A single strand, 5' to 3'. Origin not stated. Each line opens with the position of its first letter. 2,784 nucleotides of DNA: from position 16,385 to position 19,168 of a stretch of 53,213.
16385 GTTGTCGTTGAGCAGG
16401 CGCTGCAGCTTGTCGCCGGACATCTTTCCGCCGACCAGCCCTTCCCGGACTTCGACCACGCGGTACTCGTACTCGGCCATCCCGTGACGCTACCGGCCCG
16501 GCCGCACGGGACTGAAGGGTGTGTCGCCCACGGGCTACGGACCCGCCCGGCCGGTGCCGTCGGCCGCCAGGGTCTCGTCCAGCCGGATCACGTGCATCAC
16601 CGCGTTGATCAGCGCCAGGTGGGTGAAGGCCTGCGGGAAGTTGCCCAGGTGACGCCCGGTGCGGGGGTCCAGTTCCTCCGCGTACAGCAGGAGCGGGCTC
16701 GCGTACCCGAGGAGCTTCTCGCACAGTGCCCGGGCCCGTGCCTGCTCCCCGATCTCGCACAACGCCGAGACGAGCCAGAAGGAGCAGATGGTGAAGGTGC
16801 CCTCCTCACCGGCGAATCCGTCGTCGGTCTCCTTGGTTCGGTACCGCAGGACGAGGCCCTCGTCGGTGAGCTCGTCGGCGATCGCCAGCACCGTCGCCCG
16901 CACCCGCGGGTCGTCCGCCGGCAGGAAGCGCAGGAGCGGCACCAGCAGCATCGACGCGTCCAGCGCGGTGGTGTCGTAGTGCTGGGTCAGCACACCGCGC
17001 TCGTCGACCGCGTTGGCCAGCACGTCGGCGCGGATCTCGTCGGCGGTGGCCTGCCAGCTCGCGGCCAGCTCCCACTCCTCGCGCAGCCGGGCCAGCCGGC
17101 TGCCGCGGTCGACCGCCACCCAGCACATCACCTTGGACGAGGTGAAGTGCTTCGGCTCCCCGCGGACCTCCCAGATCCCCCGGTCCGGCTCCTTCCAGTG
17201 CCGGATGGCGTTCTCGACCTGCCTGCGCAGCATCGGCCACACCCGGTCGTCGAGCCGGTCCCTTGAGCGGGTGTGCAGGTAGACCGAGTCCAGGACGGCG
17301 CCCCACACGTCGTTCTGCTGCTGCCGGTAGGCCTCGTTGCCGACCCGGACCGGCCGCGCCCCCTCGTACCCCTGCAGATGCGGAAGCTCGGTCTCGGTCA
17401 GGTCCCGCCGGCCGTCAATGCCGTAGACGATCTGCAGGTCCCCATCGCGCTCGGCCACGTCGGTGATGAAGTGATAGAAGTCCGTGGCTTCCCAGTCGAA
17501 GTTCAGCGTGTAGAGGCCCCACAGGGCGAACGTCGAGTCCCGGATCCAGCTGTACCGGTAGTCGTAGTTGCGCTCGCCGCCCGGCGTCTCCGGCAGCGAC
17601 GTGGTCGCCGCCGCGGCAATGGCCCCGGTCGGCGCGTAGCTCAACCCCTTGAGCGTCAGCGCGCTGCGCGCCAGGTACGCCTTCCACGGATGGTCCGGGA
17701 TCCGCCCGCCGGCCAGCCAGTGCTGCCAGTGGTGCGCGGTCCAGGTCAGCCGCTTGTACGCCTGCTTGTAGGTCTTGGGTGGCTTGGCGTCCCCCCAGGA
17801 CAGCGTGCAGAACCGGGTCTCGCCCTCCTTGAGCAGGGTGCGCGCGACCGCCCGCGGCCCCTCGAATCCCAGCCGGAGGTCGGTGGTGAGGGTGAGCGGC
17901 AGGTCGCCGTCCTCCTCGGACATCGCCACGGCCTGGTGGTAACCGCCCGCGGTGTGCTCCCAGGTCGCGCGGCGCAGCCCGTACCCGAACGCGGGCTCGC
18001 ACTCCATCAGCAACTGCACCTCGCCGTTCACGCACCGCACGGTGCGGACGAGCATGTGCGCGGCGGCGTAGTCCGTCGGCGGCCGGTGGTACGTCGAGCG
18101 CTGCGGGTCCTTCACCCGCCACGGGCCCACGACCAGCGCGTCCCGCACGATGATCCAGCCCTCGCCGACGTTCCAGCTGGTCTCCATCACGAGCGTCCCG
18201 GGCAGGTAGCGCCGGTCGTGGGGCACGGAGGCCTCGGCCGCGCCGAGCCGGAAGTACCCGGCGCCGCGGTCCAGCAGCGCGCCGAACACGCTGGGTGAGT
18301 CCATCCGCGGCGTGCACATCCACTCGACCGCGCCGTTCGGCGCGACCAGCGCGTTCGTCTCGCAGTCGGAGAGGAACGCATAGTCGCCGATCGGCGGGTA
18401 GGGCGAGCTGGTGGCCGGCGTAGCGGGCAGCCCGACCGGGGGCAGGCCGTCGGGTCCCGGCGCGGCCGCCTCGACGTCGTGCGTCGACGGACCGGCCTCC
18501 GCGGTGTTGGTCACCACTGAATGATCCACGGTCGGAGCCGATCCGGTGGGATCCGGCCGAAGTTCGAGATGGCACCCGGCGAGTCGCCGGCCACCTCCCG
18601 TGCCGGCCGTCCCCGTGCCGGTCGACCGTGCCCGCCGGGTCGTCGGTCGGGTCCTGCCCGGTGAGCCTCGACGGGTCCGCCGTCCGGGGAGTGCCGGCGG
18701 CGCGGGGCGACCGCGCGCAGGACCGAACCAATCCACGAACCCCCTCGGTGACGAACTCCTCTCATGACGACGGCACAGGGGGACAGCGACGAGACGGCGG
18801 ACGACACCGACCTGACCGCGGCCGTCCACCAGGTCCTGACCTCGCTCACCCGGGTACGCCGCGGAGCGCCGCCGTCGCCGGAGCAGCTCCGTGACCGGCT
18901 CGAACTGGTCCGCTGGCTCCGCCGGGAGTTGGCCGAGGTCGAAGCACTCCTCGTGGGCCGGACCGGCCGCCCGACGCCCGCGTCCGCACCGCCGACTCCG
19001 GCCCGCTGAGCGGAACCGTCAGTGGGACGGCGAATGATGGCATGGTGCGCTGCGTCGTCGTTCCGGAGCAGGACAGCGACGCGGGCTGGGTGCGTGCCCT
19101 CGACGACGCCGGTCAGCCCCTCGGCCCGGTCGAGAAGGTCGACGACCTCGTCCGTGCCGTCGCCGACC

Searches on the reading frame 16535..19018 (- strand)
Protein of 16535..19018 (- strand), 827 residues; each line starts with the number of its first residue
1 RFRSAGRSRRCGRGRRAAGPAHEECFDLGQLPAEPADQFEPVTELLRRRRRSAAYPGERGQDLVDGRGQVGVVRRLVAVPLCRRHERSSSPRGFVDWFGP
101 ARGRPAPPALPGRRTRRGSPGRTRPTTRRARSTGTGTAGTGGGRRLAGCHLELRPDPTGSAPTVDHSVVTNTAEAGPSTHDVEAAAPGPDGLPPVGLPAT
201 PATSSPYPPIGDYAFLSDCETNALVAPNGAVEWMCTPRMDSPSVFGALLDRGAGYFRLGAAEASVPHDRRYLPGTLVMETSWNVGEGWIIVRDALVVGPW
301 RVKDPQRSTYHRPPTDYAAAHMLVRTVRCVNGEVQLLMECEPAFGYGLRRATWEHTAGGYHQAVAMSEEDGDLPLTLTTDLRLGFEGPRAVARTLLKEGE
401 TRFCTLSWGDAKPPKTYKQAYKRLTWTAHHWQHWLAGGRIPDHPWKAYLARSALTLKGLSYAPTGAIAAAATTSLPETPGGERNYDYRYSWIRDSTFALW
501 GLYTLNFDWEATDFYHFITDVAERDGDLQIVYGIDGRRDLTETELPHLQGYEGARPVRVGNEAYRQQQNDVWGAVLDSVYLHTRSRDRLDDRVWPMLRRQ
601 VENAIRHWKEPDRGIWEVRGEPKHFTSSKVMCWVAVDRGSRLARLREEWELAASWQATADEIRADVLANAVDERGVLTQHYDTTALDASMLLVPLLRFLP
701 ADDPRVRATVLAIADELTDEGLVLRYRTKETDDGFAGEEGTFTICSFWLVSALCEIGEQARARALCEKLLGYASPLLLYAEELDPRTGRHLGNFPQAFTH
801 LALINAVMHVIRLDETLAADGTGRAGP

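Call 100: search_protein_families(library=pfam, proteins=[window:16535-19018:-], max_evalue=0.00001)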
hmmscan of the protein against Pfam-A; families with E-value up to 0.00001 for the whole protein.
window:16535-19018:- (827 aa): 2 families
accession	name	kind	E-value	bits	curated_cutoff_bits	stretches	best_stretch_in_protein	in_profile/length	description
PF00723.27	Glyco_hydro_15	-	3.7e-68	230.8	22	1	447-807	5-426/427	Glycosyl hydrolases family 15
PF19291.4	TREH_N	-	5.3e-15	55.7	23.1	1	208-283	13-89/211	Trehalase-like, N-terminal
